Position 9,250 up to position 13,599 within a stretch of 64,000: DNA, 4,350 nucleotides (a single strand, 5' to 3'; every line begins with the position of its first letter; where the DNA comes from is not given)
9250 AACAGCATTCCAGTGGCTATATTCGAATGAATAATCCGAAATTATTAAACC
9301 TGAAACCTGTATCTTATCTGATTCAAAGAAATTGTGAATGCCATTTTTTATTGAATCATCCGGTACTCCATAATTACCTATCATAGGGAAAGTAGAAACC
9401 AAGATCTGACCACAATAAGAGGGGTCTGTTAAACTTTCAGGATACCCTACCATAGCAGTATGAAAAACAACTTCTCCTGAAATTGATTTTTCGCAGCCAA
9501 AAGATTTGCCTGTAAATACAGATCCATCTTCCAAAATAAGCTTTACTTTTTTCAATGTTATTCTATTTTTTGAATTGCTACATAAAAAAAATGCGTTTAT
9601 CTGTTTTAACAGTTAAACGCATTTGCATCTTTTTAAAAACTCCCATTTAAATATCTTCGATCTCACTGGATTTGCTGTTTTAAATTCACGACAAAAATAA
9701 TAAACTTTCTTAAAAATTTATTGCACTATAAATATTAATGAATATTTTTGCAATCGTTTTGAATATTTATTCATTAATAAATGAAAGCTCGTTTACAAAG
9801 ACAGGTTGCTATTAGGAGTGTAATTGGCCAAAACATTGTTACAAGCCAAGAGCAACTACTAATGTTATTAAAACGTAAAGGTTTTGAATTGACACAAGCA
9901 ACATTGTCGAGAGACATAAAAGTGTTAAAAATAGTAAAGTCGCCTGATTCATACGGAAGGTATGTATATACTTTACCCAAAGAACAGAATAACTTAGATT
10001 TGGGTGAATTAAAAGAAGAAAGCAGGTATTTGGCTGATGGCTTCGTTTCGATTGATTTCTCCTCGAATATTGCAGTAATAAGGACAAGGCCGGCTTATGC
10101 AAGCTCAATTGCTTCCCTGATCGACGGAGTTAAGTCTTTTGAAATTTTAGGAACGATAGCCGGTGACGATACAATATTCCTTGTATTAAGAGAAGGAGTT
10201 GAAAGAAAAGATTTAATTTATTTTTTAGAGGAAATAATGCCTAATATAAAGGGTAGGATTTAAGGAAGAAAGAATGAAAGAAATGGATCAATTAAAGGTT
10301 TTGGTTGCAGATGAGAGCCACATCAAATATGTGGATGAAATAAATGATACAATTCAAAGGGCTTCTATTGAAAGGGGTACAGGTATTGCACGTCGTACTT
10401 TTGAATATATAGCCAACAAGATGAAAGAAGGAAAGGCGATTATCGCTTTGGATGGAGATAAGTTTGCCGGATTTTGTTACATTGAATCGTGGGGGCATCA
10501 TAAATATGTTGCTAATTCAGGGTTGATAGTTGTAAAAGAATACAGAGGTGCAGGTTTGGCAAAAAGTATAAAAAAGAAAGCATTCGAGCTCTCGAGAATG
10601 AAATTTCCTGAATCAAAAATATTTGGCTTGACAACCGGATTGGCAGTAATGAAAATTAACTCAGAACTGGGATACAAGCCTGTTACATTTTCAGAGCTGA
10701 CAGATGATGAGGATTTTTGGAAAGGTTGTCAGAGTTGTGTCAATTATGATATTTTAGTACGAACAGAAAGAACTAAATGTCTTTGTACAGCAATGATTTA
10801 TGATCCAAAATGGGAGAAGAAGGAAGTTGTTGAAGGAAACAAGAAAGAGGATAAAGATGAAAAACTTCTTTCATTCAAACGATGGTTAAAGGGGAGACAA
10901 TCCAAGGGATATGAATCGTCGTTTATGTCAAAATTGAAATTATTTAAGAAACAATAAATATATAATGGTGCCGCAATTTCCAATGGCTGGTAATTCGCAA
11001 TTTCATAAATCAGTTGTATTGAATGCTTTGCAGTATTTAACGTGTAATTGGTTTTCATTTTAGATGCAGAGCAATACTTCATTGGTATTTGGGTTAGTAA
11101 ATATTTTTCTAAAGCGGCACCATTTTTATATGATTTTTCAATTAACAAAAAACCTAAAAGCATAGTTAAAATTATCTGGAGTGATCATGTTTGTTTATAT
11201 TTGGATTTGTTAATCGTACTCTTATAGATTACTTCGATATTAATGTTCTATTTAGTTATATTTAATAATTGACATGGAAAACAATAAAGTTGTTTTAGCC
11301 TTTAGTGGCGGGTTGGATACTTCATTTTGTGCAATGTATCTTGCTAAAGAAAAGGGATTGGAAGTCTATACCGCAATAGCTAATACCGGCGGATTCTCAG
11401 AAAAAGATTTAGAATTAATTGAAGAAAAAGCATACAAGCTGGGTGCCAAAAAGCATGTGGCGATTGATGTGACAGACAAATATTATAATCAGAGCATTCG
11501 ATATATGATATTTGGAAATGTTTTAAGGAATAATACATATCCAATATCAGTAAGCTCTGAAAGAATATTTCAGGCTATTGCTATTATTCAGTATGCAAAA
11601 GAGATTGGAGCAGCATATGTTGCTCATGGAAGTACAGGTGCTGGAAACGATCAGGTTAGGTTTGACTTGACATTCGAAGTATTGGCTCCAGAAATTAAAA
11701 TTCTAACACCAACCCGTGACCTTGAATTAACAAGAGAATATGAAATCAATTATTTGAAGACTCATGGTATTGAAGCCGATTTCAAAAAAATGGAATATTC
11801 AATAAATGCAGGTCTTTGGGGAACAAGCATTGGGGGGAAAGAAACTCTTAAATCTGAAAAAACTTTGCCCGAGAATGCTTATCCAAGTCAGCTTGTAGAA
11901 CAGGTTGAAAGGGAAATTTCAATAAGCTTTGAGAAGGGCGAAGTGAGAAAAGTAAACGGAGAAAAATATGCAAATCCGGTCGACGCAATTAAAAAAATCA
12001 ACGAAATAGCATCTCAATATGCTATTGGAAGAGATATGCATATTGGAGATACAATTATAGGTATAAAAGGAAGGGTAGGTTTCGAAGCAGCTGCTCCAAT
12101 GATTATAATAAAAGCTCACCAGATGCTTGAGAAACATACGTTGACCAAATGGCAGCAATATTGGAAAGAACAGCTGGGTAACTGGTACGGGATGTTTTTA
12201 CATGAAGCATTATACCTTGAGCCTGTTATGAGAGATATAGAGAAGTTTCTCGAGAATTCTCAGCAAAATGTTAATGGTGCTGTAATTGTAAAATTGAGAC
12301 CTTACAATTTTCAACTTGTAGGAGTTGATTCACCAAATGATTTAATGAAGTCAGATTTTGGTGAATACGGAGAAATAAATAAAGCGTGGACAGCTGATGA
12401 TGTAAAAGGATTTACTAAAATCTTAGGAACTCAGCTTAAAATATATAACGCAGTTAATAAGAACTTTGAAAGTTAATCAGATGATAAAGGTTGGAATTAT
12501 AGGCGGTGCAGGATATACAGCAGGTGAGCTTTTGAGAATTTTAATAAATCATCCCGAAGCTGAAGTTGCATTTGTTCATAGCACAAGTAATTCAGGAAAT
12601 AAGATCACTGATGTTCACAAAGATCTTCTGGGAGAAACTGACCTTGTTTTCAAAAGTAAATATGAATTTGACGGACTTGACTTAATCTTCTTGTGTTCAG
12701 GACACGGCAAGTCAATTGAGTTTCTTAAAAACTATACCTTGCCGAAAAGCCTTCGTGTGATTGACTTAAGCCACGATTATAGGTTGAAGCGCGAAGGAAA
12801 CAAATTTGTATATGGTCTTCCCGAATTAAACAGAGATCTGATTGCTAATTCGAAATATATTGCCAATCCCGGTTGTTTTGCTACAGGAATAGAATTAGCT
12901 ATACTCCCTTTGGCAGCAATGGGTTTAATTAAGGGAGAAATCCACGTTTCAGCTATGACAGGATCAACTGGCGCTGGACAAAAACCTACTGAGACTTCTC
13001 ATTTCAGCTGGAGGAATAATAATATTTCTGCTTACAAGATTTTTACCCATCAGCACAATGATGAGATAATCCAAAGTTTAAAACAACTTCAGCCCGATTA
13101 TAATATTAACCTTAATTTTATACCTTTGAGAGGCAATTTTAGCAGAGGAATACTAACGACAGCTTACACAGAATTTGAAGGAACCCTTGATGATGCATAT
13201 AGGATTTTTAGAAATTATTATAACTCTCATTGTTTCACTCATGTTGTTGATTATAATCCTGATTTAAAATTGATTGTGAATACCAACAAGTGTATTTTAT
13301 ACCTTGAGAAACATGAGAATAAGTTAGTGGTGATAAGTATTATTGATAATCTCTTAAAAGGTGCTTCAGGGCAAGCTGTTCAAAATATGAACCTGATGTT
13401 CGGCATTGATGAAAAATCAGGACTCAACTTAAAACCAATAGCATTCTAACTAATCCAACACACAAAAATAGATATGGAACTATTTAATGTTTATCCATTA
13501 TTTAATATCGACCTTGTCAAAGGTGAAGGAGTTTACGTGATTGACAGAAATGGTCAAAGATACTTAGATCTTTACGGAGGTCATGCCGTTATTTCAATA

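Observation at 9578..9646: Sense-strand terminator in the carAB leader, fully spanned by a 22-codon mini-ORF; carA uses a TTG start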

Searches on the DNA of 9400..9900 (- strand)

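Call 4: search_rna_families(source=window, start=9400, end=9900, threshold=evalue, max_evalue=10, show_alignments=3)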
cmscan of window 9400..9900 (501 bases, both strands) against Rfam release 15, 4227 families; matches with E-value up to 10: 11.
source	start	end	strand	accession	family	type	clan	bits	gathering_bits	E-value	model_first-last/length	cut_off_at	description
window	9581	9686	-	RF04312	trpB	Cis-reg;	-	22.5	59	0.86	1-107/107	no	trpB ncRNA motif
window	9585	9673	-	RF00515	PyrR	Cis-reg;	-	20.5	54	1.9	1-115/115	no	PyrR binding site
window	9586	9635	+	RF04004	mir-7940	Gene; miRNA;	-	17.3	80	1.1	1-57/57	no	mir-7940 microRNA precursor family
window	9432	9605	-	RF01476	rliF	Gene; sRNA;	-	15.5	60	4.3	1-220/220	no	Listeria sRNA rliF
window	9453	9500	+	RF01426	snoR126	Gene; snRNA; snoRNA; CD-box;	-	14.8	39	9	1-101/101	no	small nucleolar RNA snoR126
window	9449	9505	+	RF03243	mir-2731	Gene; miRNA;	-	13.9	80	9.4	19-74/91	no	mir-2731 microRNA precursor family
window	9724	9773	-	RF02825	LPR17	Gene; sRNA;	-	13.1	98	0.95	33-84/257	no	Legionella RNA 17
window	9545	9595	+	RF02060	STnc410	Gene; sRNA;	-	11.3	50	7.4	1-158/158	no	Enterobacterial sRNA STnc410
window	9586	9631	+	RF01264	snR83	Gene; snRNA; snoRNA; HACA-box;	CL00023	10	75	9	65-110/308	no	Small nucleolar RNA snR83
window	9590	9623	+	RF02637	EF0408_EF0409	Gene; sRNA;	-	9.6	440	5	375-408/412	no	Enterococcus sRNA EF0408_EF0409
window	9595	9633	-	RF00023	tmRNA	Gene;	CL00001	6.6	47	1.6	95-140/374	no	transfer-messenger RNA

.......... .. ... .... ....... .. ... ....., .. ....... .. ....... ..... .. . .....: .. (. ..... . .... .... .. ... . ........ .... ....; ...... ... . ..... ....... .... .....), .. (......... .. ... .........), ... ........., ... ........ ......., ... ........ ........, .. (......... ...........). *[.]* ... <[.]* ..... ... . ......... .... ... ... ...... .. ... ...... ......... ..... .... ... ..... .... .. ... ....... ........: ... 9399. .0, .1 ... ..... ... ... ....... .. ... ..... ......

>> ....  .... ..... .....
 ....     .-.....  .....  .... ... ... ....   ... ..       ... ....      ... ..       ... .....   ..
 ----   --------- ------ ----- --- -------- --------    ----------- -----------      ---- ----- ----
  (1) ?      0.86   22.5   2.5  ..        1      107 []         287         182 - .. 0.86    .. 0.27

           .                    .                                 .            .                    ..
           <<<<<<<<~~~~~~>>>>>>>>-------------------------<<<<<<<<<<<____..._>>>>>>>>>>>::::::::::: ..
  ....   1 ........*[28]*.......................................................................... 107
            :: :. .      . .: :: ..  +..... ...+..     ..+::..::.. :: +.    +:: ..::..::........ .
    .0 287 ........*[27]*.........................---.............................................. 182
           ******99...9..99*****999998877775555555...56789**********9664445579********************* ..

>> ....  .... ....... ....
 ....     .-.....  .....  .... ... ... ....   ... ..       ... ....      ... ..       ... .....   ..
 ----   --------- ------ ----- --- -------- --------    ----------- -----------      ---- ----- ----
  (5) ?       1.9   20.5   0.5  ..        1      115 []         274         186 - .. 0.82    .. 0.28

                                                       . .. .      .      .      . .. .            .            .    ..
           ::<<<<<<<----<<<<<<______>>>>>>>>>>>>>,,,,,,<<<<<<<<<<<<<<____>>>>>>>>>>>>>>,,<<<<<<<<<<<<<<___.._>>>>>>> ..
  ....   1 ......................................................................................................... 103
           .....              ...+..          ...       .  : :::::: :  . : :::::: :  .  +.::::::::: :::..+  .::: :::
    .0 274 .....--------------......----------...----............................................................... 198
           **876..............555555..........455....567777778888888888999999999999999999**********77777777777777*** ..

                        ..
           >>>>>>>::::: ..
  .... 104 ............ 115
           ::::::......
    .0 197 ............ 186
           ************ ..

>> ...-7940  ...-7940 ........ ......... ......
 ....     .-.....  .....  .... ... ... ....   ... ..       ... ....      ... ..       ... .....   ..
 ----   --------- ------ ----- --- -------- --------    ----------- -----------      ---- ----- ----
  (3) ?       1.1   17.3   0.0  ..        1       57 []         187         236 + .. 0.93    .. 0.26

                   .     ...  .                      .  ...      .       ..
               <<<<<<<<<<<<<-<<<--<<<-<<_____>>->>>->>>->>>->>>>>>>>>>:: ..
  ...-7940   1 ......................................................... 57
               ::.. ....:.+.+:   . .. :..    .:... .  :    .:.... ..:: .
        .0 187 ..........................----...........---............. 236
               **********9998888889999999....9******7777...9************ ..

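Call 32: search_rna_families(sources=[L077, L133, L136, L173], threshold=gathering)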
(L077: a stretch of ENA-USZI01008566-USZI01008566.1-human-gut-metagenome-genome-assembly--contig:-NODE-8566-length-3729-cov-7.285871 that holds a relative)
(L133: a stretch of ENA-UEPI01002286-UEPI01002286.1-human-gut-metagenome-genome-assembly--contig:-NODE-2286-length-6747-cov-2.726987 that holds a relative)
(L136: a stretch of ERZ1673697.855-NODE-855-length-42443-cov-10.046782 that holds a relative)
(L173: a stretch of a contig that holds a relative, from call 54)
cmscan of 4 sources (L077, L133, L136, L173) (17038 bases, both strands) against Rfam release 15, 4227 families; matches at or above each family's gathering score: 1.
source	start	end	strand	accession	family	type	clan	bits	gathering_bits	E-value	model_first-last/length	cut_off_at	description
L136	1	51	-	RF00005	tRNA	Gene; tRNA;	CL00001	34.5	29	0.0005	1-47/71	3'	tRNA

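Call 53: build_rna_model(alignment_id=A2, structure=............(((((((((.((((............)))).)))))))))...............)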
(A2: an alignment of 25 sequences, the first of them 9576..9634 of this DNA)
Model R1 built from alignment A2 (25 sequences, 67 columns); structure: as given.
model positions 56; base pairs 13; branch points 0; effective number of sequences 25; information 0.943 bits per position. Calibrated on 0.2 Mb of random sequence (short: E-values are rough).
structure used (alignment columns):
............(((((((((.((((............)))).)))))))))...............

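Call 54: search_with_rna_model(model_id=R1, sources=[window, L001, L002, L003, L004, L005, L006, L007, L008, L009, L010, L011, L012, L013, L014, L015, L016, L017, L018, L019, L020, L021, L022, L023, L024, L025, L026, L027, L028, L029, L030, L031, L032, L033, L034, L035, L036, L037, L038, L039, L040, L041, L042, L043, L044, L061, L062, L063, L064, L065, L066, L068, L077, L080, L094, L112, L118, L120, L130, L133, L135, L136, L156, L169, L173, L176, L182, L189, L190, L191, L192, L193, L074, L123, L107, L166, L148], max_evalue=1, make_alignment=true)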
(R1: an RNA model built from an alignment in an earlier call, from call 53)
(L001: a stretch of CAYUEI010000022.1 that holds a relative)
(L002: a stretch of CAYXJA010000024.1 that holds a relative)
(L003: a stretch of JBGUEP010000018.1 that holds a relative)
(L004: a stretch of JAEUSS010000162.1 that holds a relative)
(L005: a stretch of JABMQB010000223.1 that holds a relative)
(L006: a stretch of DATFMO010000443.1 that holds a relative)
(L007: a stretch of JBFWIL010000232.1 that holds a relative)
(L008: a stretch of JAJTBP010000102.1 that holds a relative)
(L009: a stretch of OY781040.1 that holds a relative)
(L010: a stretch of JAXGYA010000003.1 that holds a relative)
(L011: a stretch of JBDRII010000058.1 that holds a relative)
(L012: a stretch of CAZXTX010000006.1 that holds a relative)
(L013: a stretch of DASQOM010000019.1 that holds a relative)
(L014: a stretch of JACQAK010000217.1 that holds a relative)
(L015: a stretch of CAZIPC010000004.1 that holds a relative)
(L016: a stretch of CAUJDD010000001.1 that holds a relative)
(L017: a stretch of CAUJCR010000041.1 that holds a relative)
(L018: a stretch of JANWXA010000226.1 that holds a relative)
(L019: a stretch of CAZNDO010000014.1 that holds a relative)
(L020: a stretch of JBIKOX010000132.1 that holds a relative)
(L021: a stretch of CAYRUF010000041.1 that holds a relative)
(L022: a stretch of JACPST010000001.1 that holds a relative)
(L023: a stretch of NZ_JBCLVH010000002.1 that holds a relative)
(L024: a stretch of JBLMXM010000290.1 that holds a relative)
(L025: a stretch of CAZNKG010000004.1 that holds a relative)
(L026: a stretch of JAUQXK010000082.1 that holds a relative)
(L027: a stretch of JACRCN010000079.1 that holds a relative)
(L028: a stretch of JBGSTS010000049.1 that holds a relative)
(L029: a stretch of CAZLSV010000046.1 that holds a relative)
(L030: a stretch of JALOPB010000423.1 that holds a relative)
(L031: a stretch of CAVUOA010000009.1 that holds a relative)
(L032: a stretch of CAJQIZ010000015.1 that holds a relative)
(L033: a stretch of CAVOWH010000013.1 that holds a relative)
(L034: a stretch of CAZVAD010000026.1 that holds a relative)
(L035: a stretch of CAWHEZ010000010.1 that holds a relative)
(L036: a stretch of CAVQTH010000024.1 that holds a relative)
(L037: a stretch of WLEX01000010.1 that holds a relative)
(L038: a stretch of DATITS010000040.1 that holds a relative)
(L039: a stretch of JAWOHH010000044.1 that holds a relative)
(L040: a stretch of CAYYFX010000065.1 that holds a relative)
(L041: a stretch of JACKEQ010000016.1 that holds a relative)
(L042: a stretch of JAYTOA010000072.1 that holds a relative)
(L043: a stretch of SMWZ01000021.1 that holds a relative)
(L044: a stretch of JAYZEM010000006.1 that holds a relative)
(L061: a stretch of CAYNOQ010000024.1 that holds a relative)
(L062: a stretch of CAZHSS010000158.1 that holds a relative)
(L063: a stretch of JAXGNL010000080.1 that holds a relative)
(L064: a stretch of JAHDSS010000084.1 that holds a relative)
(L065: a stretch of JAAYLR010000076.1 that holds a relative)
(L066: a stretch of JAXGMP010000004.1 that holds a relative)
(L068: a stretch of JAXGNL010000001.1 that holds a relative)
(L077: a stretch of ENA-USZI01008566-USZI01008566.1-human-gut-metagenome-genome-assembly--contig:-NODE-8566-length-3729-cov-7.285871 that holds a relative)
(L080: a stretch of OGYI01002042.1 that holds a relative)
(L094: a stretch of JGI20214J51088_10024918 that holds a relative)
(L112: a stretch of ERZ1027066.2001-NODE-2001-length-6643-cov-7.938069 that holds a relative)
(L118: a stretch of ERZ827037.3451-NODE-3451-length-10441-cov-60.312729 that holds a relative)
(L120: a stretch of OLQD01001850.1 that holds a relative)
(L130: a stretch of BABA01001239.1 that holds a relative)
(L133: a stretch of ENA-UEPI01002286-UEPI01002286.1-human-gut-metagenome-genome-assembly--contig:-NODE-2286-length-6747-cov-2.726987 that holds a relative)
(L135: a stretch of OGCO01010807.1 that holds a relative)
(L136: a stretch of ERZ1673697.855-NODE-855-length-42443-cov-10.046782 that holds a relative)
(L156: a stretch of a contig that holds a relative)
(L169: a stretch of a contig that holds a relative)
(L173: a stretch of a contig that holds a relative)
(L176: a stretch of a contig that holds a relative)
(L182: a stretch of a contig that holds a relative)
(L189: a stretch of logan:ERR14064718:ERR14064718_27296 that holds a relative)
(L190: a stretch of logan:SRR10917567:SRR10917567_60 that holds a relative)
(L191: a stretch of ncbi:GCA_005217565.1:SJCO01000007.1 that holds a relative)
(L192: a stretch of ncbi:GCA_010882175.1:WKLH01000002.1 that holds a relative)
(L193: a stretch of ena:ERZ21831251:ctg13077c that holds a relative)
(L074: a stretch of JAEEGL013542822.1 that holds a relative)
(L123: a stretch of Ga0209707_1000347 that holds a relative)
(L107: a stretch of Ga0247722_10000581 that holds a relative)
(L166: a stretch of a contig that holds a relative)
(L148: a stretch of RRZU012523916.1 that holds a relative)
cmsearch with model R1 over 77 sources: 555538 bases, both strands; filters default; matches with E-value up to 1: 46.
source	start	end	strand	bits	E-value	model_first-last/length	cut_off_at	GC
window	9579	9634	-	64.2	1.4e-09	1-56/56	no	0.25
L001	2923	2978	+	61.8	4.4e-09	1-56/56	no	0.25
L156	2564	2618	-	60.9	6.6e-09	1-56/56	no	0.29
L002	2923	2978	+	59.4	1.4e-08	1-56/56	no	0.27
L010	2926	2981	+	58.8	1.8e-08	1-56/56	no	0.36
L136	1555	1610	+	58.5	2.1e-08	1-56/56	no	0.36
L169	3548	3602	-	57.4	3.5e-08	1-56/56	no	0.33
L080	3024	3079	-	57.4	3.6e-08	1-56/56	no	0.38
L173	1503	1558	+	57.4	3.6e-08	1-56/56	no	0.38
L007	257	313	+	57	4.2e-08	1-56/56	no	0.35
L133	2627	2681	+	56.3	5.8e-08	1-56/56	no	0.33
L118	559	612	+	56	6.8e-08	1-56/56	no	0.33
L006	2915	2972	+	55.4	9.2e-08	1-56/56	no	0.4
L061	1242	1296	+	55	1.1e-07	1-56/56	no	0.4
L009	2917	2973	+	54.9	1.1e-07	1-56/56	no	0.37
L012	2922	2979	+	54.9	1.2e-07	1-56/56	no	0.34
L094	1444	1501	+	54.3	1.5e-07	1-56/56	no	0.34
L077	3330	3383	-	54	1.7e-07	1-56/56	no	0.39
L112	6552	6605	+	54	1.7e-07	1-56/56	no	0.39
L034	2926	2981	+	53.3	2.5e-07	1-56/56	no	0.38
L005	2584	2643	+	53.1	2.7e-07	1-56/56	no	0.27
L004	2921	2977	+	52.5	3.6e-07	1-56/56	no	0.39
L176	2119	2173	+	51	7.1e-07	1-56/56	no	0.47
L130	2351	2403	+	50.6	8.6e-07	1-56/56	no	0.34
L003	2918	2973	+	49.8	1.3e-06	1-56/56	no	0.3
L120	2911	2961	-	45.9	8e-06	1-56/56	no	0.31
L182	2535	2585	-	45.9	8e-06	1-56/56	no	0.31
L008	2747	2810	+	39.6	0.00016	1-56/56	no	0.38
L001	2922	2978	-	39.2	0.00019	1-56/56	no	0.25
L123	3577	3629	-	38.4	0.00028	1-56/56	no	0.3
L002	2922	2978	-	37.8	0.00036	1-56/56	no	0.26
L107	11619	11669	+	35.6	0.001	1-56/56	no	0.24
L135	49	106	-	34.7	0.0016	1-56/56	no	0.33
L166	1006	1053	+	30.7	0.01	1-56/56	no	0.35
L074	761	809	-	30.4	0.012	1-56/56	no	0.37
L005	2584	2643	-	29.4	0.019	1-56/56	no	0.27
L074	759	809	+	27.5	0.048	1-56/56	no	0.37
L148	3324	3387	+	27.3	0.051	1-56/56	no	0.28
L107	11619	11670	-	25.4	0.12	1-56/56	no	0.23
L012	2923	2979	-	25.3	0.14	1-56/56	no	0.35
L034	2929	2981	-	24.9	0.16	1-56/56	no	0.4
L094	1451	1501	-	23.3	0.34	1-56/56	no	0.29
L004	2921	2977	-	22.2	0.58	1-56/56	no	0.39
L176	2127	2173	-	21.9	0.65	1-56/56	no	0.43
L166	1008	1054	-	21.9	0.65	1-56/56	no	0.34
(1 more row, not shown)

Alignment A3: 46 matches aligned to the model, 87 columns, each read 5' to 3' on its own strand. Consensus structure (alignment columns), stored with it:
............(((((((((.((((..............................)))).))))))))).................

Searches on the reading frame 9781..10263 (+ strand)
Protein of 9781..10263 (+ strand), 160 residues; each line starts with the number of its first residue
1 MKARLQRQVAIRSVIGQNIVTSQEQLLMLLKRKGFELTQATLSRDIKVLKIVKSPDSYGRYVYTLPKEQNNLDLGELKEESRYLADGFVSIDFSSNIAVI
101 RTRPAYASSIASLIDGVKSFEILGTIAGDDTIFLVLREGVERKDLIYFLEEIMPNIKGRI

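Call 8: search_protein_families(library=ncbifam, proteins=[window:9781-10263:+])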
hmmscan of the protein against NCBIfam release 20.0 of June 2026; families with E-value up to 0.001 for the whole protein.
window:9781-10263:+ (160 aa): 5 families
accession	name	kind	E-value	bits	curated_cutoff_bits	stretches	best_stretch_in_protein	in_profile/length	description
TIGR01529.1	argR_whole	equivalog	2.4e-38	131.4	130.45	1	6-153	2-146/146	arginine repressor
NF003281.1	PRK04280.1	equivalog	5.9e-37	127.1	182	1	5-143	3-138/148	transcriptional regulator AhrC/ArgR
NF002880.0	PRK03341.1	equivalog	1.4e-33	115.9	200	1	3-151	14-165/170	arginine repressor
NF001680.0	PRK00441.1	equivalog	2.7e-28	99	184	1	5-153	3-148/150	arginine repressor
NF003457.0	PRK05066.1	equivalog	1.6e-18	66.7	194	1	10-151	13-150/156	transcriptional regulator ArgR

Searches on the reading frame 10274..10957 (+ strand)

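Call 8: search_protein_families(library=ncbifam, proteins=[window:10274-10957:+])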
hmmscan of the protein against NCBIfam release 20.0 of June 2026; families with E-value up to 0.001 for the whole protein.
window:10274-10957:+ (227 aa): 1 family
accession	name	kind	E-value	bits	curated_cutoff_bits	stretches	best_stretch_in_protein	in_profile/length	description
NF005840.0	PRK07757.1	equivalog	6.3e-05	22.9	154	1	14-159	7-141/153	N-acetyltransferase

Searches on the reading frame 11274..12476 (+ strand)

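Call 8: search_protein_families(library=ncbifam, proteins=[window:11274-12476:+])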
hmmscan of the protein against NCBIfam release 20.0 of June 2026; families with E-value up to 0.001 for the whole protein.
window:11274-12476:+ (400 aa): 9 families
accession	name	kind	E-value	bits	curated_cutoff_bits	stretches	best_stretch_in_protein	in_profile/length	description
NF001770.0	PRK00509.1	equivalog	9.4e-90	301.5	334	1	2-395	3-398/401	argininosuccinate synthase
NF003385.0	PRK04527.1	equivalog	2.6e-89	299.6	603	1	1-399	1-400/401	argininosuccinate synthase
TIGR00032.1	argG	equivalog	3.9e-82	276.7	268.2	1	5-394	1-392/394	argininosuccinate synthase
NF010392.0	PRK13820.1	equivalog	1.1e-79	268.2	512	1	3-396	2-393/395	argininosuccinate synthase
NF038212.1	argG_rel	exception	9.9e-27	93.7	425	1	3-354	14-364/381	argininosuccinate synthase-related protein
NF003779.0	PRK05370.1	equivalog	7.1e-25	87.7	657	1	3-354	11-378/448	argininosuccinate synthase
NF011259.0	PRK14665.1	equivalog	1.8e-05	23.8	364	1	2-119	4-120/360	tRNA 2-thiouridine(34) synthase MnmA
NF001138.1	PRK00143.1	equivalog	0.00026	20.1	284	1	5-119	1-120/345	tRNA 2-thiouridine(34) synthase MnmA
TIGR00268.2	TIGR00268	equivalog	0.00087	18.6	150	0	3-62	13-73/259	ATP-dependent sacrificial sulfur transferase LarE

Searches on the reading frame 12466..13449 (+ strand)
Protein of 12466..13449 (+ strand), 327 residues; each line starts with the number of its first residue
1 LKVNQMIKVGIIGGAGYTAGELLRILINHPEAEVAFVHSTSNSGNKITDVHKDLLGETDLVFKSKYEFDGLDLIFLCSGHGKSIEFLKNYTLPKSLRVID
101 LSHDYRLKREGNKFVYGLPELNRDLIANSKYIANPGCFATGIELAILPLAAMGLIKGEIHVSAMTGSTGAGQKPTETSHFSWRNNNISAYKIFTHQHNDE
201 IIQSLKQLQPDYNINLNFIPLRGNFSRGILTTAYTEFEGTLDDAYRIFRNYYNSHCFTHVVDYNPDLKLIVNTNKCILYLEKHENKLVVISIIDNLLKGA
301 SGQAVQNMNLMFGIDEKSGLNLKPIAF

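Call 78: search_protein_families(library=ncbifam, proteins=[window:12466-13449:+], max_evalue=1e-10)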
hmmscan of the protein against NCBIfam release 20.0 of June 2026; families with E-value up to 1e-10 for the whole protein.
window:12466-13449:+ (327 aa): 4 families
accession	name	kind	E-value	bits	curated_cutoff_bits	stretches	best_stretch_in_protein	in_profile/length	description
TIGR01850.1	argC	equivalog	3.5e-90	302.7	233.6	1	7-325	1-343/345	N-acetyl-gamma-glutamyl-phosphate reductase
TIGR01851.1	argC_other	equivalog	1.3e-27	96.9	229.85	1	72-314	51-310/310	N-acetyl-gamma-glutamyl-phosphate reductase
NF011456.0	PRK14874.1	equivalog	2.5e-14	53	223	1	5-227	3-213/346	aspartate-semialdehyde dehydrogenase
TIGR01296.1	asd_B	equivalog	5.9e-11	42.1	324.2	0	8-227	1-209/339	aspartate-semialdehyde dehydrogenase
